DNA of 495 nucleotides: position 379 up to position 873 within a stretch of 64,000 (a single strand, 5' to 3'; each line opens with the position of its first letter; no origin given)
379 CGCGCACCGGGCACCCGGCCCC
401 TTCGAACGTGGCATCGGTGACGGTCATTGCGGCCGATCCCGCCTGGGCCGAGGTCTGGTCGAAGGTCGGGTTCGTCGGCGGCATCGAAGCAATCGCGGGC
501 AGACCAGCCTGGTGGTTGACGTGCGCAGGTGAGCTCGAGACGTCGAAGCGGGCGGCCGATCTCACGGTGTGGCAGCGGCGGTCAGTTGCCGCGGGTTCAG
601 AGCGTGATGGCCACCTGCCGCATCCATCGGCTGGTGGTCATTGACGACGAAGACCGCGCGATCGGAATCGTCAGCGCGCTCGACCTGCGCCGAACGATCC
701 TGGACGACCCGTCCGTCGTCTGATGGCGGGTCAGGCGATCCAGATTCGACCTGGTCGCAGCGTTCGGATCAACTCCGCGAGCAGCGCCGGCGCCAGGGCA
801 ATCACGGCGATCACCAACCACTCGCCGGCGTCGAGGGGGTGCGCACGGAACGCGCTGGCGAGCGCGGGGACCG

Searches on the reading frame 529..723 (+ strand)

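Call 79: search_protein_families(library=pfam, alignment_id=A5, max_evalue=0.0001)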
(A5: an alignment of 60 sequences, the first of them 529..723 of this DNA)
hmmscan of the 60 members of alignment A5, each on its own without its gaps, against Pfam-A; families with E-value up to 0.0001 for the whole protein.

A. member 1, window:529-723:+ (64 aa): 1 family
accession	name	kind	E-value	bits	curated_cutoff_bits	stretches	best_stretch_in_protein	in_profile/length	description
PF00571.33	CBS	-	9.1e-05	23.2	24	0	31-58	29-56/57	CBS domain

B. families by the number of members that match (of 60 scanned): 69 families (the first 25 are shown)
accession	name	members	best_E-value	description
PF00122.25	E1-E2_ATPase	2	1.4e-58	E1-E2 ATPase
PF07690.21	MFS_1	2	2.1e-47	Major Facilitator Superfamily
PF00702.32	Hydrolase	2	3.8e-32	haloacid dehalogenase-like hydrolase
PF13245.12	AAA_19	2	4.1e-26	AAA domain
PF13185.12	GAF_2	2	6.8e-25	GAF domain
PF01590.32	GAF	2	1.7e-23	GAF domain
PF02604.26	PhdYeFM_antitox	2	3.7e-15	Antitoxin Phd_YefM, type II toxin-antitoxin system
PF13492.12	GAF_3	2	2.5e-13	GAF domain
PF01850.27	PIN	2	7.5e-09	PIN domain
PF12832.13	MFS_1_like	2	7.7e-09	MFS_1 like family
PF13401.12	AAA_22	2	3.3e-06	AAA domain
PF20554.3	DUF6766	1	4.1e-90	Domain of unknown function (DUF6766)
PF13561.12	adh_short_C2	1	4e-69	Enoyl-(Acyl carrier protein) reductase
PF12146.15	Hydrolase_4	1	9.5e-66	Serine aminopeptidase, S33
PF00580.27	UvrD-helicase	1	5.1e-58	UvrD/REP helicase N-terminal domain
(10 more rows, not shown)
